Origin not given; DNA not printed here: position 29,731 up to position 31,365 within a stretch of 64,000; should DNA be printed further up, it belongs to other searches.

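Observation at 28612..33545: Three-gene module: Cache/HAMP-only sensor, 12-TM permease fused to HEAT repeats, and orphan PhnD-like binding protein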

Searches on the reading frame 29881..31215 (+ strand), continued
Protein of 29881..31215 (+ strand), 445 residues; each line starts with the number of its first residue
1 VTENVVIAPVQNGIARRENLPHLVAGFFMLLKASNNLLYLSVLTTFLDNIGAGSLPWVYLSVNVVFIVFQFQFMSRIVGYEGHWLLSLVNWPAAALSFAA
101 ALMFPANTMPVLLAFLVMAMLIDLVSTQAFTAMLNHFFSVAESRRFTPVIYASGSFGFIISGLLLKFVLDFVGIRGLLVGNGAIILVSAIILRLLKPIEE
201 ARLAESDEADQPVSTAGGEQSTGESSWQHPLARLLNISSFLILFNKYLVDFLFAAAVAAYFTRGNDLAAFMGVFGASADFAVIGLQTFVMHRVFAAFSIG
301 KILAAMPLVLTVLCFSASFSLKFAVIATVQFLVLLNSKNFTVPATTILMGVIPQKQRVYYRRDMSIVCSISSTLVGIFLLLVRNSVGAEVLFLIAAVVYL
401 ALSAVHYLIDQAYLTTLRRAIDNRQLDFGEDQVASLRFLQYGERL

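Call 48: find_homologous_proteins(query=A5, max_evalue=1e-10)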
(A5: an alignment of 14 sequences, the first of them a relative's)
Query A5 (14 sequences) (957 aa, profile of the alignment): 48 proteins with E <= 1e-10 among 8000 candidates.
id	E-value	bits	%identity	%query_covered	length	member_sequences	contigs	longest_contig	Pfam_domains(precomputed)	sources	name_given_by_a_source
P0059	0.0e+0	1038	100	100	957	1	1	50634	PF13646.13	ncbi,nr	ncbi:MAG: HEAT repeat domain-containing protein [Candidatus Riflebacteria bacterium]|nr:HEAT repeat 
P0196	1.4e-266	905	62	100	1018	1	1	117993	PF13646.13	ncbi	ncbi:MAG: hypothetical protein WA705_27510 [Candidatus Ozemobacteraceae bacterium]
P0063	1.9e-241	822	49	100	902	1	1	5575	PF13646.13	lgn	-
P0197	6.9e-220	751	43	97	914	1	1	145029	PF13646.13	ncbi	-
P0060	1.5e-215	736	38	97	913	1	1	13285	PF13646.13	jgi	jgi:hypothetical protein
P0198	2.0e-186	640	49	20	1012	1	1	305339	PF13646.13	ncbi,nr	ncbi:MAG: hypothetical protein HQM10_10245 [Candidatus Riflebacteria bacterium]|nr:hypothetical prot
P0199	4.1e-61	225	22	63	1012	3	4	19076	PF12717.14,PF02985.29,PF13513.13,PF00027.36,PF13646.13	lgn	-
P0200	3.6e-58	216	23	42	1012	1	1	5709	PF02985.29,PF00027.36,PF13646.13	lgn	-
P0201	1.4e-57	214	22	61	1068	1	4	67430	PF03219.21,PF00027.36,PF13646.13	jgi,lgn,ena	-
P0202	3.4e-57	212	27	19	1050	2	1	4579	PF12717.14,PF00514.30,PF02985.29,PF13513.13,PF00027.36,PF01602.27,PF13646.13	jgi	jgi:HEAT repeat protein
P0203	1.5e-56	210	27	13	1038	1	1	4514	PF12717.14,PF02985.29,PF03219.21,PF13513.13,PF00027.36,PF13646.13,PF07690.22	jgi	jgi:HEAT repeat protein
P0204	2.7e-54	203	24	32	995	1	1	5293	PF02985.29,PF03130.23,PF03219.21,PF00027.36,PF13646.13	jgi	jgi:HEAT repeat protein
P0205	3.2e-53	199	20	59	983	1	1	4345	PF02985.29,PF00027.36,PF13646.13,PF07690.22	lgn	-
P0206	4.0e-53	199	27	26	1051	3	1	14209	PF12717.14,PF00514.30,PF02985.29,PF00027.36,PF13646.13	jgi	jgi:HEAT repeat protein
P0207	1.4e-50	191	25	37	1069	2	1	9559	PF03219.21,PF00027.36,PF13646.13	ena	-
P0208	2.3e-50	190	24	29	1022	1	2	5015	PF12717.14,PF02985.29,PF03130.23,PF03219.21,PF13513.13,PF00027.36,PF13646.13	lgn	-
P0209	7.5e-49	185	21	65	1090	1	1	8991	PF03219.21,PF00027.36,PF13646.13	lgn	-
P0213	6.4e-43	165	22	36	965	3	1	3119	PF12717.14,PF10363.16,PF02985.29,PF03130.23,PF03219.21,PF13513.13,PF00027.36,PF13646.13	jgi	-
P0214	1.6e-42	164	25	14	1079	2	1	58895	PF03219.21,PF00027.36,PF13646.13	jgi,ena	-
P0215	2.2e-40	157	25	29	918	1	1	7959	PF02985.29,PF03219.21,PF13646.13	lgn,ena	-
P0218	1.9e-38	150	-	-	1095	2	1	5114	PF02985.29,PF03219.21,PF00027.36,PF13646.13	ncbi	-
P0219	6.0e-37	145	21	36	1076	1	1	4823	PF03219.21,PF00027.36,PF13646.13,PF07690.22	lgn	-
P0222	5.9e-35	139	22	63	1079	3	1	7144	PF03219.21,PF00027.36,PF13646.13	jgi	jgi:Cyclic nucleotide-binding domain/TLC ATP/ADP transporter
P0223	1.2e-34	138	24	17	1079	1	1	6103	PF03219.21,PF00027.36,PF13646.13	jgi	jgi:HEAT repeat protein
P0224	1.4e-34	138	23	68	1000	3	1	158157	PF13646.13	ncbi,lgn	ncbi:MAG: MFS transporter [Nostoc sp.]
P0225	1.5e-26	111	27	11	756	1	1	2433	PF03219.21,PF13646.13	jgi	jgi:HEAT repeat protein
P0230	1.3e-20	91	-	-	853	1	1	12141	PF03219.21,PF13646.13,PF07690.22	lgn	-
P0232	7.0e-19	86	24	12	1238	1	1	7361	PF03219.21,PF00027.36,PF13646.13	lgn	-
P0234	9.9e-19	85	28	9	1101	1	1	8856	PF03219.21,PF00027.36,PF13646.13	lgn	-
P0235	7.4e-17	79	-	-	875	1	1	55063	PF03219.21,PF13646.13,PF07690.22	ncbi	-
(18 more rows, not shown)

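Call 49: list_cluster_members(proteins=[P0139, P0085, P0104, P0070, P0114, P0055, P0065, P0075, P0090, P0126])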
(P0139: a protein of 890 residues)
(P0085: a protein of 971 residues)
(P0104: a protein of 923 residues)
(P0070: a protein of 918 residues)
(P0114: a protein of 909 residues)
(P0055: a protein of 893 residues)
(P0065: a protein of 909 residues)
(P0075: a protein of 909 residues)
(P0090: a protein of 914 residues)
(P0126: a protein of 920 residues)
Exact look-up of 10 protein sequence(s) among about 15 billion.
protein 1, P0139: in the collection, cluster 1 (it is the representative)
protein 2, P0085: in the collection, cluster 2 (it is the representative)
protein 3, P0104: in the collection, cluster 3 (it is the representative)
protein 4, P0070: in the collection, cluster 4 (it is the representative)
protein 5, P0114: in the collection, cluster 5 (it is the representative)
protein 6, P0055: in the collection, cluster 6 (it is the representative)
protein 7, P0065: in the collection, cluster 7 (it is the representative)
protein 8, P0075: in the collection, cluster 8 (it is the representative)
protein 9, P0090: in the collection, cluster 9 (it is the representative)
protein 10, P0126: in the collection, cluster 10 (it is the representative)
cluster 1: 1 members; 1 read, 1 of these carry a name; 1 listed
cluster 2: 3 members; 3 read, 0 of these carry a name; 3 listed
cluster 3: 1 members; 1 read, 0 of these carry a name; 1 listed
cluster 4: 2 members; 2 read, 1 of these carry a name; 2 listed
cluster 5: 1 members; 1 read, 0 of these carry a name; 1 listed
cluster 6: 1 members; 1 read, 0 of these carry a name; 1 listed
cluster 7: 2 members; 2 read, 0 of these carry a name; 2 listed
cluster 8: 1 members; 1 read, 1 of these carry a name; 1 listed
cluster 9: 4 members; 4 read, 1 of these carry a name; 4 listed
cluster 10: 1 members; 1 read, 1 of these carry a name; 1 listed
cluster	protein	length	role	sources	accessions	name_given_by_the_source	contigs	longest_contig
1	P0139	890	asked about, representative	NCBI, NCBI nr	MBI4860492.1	MAG: HEAT repeat domain-containing protein [Candidatus Riflebacteria bacterium] | HEAT repeat domain-containing protein [Candidatus Riflebacteria bacterium]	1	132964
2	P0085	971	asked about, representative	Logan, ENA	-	-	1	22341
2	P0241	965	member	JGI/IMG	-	-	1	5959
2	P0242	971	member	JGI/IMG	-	-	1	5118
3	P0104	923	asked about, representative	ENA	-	-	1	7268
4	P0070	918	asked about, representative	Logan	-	-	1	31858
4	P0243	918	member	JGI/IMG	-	hypothetical protein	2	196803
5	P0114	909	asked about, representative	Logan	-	-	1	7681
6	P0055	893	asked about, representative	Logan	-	-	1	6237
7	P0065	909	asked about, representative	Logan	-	-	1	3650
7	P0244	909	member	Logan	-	-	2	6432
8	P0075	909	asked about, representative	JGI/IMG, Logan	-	hypothetical protein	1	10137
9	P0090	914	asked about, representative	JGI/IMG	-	-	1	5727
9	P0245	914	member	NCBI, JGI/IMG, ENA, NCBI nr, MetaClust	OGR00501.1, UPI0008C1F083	MAG: hypothetical protein A2284_19045 [Deltaproteobacteria bacterium RIFOXYA12_FULL_61_11] | status=active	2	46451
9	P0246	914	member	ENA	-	-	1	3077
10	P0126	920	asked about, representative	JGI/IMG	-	HEAT repeat protein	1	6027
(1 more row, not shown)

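Call 50: search_protein_families(library=pfam, proteins=[L038:8711-10981:+, P0079, P0110, P0171, L038:4877-6004:+, L037:1705-2847:+, L035:1658-3148:-, P0198, P0196], max_evalue=0.01)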
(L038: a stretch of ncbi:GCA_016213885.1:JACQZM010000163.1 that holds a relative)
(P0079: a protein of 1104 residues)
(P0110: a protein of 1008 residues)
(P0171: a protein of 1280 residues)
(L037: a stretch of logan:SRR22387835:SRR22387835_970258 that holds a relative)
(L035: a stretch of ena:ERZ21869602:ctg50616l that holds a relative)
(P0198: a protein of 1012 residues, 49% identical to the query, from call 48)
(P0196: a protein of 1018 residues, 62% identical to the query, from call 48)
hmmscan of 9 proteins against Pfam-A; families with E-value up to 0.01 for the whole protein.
L038:8711-10981:+ (756 aa): 6 families
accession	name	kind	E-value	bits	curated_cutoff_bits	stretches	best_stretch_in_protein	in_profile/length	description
PF00069.31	Pkinase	-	7.5e-47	160.4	31.7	1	14-261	2-253/263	Protein kinase domain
PF07714.23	PK_Tyr_Ser-Thr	-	2.8e-27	96.1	23.1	1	17-259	5-248/258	Protein tyrosine and serine/threonine kinase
PF03109.22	ABC1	-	8.5e-05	22.2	22.9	1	129-164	184-219/244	ABC1 atypical kinase-like domain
PF14531.12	Kinase-like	-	0.00038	20.2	25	1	105-259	138-289/289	Kinase-like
PF00041.27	fn3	-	0.0025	18.4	25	1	343-426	1-68/84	Fibronectin type III domain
PF01636.29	APH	-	0.0025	18.1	23.2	1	113-159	149-197/239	Phosphotransferase enzyme family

P0079 (1104 aa): 4 families
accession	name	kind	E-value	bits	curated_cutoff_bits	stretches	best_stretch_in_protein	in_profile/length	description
PF13646.12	HEAT_2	-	2.6e-18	66.5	27.7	2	725-791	5-71/88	HEAT repeats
PF02985.28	HEAT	-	1.1e-08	34.9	23.5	0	752-778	1-27/31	HEAT repeat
PF13513.12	HEAT_EZ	-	0.00019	22.3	27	1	740-778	7-55/55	HEAT-like repeat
PF03219.20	TLC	-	0.0074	15.6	21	0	128-182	149-203/491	TLC ATP/ADP transporter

P0110 (1008 aa): 3 families
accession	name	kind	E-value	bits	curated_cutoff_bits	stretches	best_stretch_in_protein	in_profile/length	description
PF13646.12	HEAT_2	-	5e-14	52.8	27.7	2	677-749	10-82/88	HEAT repeats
PF12717.13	Cnd1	-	9.8e-06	26.1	26.4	0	612-690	2-81/162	non-SMC mitotic condensation complex subunit 1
PF02985.28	HEAT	-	2.7e-05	24.5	23.5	0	636-658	5-27/31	HEAT repeat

P0171 (1280 aa): 5 families
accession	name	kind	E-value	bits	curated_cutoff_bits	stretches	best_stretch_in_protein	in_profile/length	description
PF00027.35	cNMP_binding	-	4.2e-35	120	27.5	2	1177-1257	3-88/89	Cyclic nucleotide-binding domain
PF13646.12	HEAT_2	-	3.9e-21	75.6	27.7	2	510-592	3-86/88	HEAT repeats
PF03219.20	TLC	-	4.9e-05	22.8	21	1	136-451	142-491/491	TLC ATP/ADP transporter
PF07690.21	MFS_1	-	5.2e-05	22.8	33.4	1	163-365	109-305/347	Major Facilitator Superfamily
PF12240.13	Angiomotin_C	-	0.0025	17.8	23.5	1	700-753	127-181/200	Angiomotin C terminal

L038:4877-6004:+ (375 aa): 2 families
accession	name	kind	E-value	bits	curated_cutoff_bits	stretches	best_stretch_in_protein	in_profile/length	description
PF00672.30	HAMP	-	1.9e-16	60.5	25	1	309-360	1-52/53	HAMP domain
PF02743.24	dCache_1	-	0.0007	19.6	45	1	47-220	12-181/240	Cache domain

L037:1705-2847:+ (380 aa): 1 family
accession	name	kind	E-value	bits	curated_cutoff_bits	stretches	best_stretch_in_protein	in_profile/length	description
PF00672.30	HAMP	-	1.9e-13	50.9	25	1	309-358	2-51/53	HAMP domain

L035:1658-3148:- (496 aa): 3 families
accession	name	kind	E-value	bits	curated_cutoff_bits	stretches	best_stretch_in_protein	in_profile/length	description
PF00069.31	Pkinase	-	3.7e-30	105.6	31.7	1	17-227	1-193/263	Protein kinase domain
PF07714.23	PK_Tyr_Ser-Thr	-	5.2e-16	59.2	23.1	1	21-223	5-196/258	Protein tyrosine and serine/threonine kinase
PF17667.7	Pkinase_fungal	-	0.0062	15.8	24.1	1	135-206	305-368/387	Fungal protein kinase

P0198 (1012 aa): 3 families
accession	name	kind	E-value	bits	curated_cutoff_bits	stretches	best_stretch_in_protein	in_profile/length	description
PF13646.12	HEAT_2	-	6e-13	49.3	27.7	1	659-727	5-73/88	HEAT repeats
PF01602.26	Adaptin_N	-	0.0042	16.2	37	1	525-721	153-338/524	Adaptin N terminal region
PF08568.16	Kinetochor_Ybp2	-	0.0091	15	25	0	647-793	229-379/636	Uncharacterised protein family, YAP/Alf4/glomulin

P0196 (1018 aa): 1 family
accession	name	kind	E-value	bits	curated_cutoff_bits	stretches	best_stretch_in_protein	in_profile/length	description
PF13646.12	HEAT_2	-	8.4e-15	55.3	27.7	3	578-666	3-88/88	HEAT repeats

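Call 67: search_solved_structures(query=A3, max_evalue=10, show_alignments=2)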
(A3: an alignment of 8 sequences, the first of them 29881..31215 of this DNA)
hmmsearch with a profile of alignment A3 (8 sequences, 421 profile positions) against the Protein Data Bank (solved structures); distinct sequences matched with E-value up to 10: 0.

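Call 70: search_protein_families(library=pfam, proteins=[window:29881-31215:+], max_evalue=10)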
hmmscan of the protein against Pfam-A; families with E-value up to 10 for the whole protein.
window:29881-31215:+ (445 aa): 1 family
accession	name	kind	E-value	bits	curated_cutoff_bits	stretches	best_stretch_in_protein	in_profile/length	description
PF07690.21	MFS_1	-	0.00025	20.5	33.4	1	45-335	22-311/347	Major Facilitator Superfamily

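Call 73: find_encoding_contigs(protein=P0224, flank=6000, max_places=2)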
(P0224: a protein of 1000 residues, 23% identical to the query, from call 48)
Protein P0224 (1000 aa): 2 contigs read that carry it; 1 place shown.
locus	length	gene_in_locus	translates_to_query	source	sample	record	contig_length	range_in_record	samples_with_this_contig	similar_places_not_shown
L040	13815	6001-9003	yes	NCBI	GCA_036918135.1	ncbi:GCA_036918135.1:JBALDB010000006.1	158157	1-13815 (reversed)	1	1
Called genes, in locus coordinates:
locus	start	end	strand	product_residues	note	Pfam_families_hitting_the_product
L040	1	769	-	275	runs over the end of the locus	PF00557:Peptidase_M24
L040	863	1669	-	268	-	PF00702:Hydrolase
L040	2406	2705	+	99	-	PF04839:PSRP-3_Ycf65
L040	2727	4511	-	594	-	PF00069:Pkinase, PF07714:PK_Tyr_Ser-Thr, PF25174:Beta-prop_THOC3, PF24805:EIF3I, PF24807:WD40_CDC20-Fz, PF24814:WD40_Prp19, PF25173:Beta-prop_WDR3_1st, PF23609:Beta-prop_EIPR1, +88 more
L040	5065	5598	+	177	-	PF05198:IF3_N, PF00707:IF3_C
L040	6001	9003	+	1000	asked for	PF13646:HEAT_2 (faint)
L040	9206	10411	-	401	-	PF12704:MacB_PCD, PF02687:FtsX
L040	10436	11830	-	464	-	PF25917:BSH_RND (weak), PF25973:BSH_CzcB (weak), PF25881:HH_YBHG, PF25954:Beta-barrel_RND_2, PF25990:Beta-barrel_YknX, PF26002:Beta-barrel_AprE (weak), PF25967:RND-MFP_C, PF25989:YknX_C (weak)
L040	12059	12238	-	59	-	-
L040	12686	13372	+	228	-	PF02254:TrkA_N, PF02080:TrkA_C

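Call 74: find_encoding_contigs(protein=P0164, flank=6000, max_places=2)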
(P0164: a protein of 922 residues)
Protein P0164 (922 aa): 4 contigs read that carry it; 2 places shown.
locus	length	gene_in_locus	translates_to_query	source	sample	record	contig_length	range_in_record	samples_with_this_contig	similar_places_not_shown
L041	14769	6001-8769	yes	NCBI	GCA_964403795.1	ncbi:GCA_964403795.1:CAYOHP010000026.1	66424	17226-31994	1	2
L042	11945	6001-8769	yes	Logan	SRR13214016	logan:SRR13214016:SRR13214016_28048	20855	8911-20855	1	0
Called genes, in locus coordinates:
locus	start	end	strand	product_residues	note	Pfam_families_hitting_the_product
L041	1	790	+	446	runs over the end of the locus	PF04413:Glycos_transf_N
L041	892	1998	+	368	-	PF13439:Glyco_transf_4, PF13579:Glyco_trans_4_4, PF20706:GT4-conflict, PF00534:Glycos_transf_1, PF13692:Glyco_trans_1_4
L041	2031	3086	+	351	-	PF02985:HEAT (faint), PF13646:HEAT_2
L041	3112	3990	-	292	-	-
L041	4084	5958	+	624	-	PF07690:MFS_1, PF03219:TLC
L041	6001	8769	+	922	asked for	PF02985:HEAT (faint), PF13646:HEAT_2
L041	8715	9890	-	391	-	PF16396:DUF5005, PF13810:DUF4185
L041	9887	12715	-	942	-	PF05762:VWA_CoxE (faint), PF07090:GATase1_like (faint), PF00092:VWA, PF13519:VWA_2, PF13768:VWA_3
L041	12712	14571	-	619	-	PF07584:BatA, PF13519:VWA_2 (weak)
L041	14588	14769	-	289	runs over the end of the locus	PF01882:DUF58, PF13519:VWA_2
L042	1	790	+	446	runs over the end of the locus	PF04413:Glycos_transf_N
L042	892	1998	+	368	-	PF13439:Glyco_transf_4, PF13579:Glyco_trans_4_4, PF20706:GT4-conflict, PF00534:Glycos_transf_1, PF13692:Glyco_trans_1_4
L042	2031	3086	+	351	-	PF02985:HEAT (faint), PF13646:HEAT_2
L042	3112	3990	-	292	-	-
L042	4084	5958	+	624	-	PF07690:MFS_1, PF03219:TLC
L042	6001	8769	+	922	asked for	PF02985:HEAT (faint), PF13646:HEAT_2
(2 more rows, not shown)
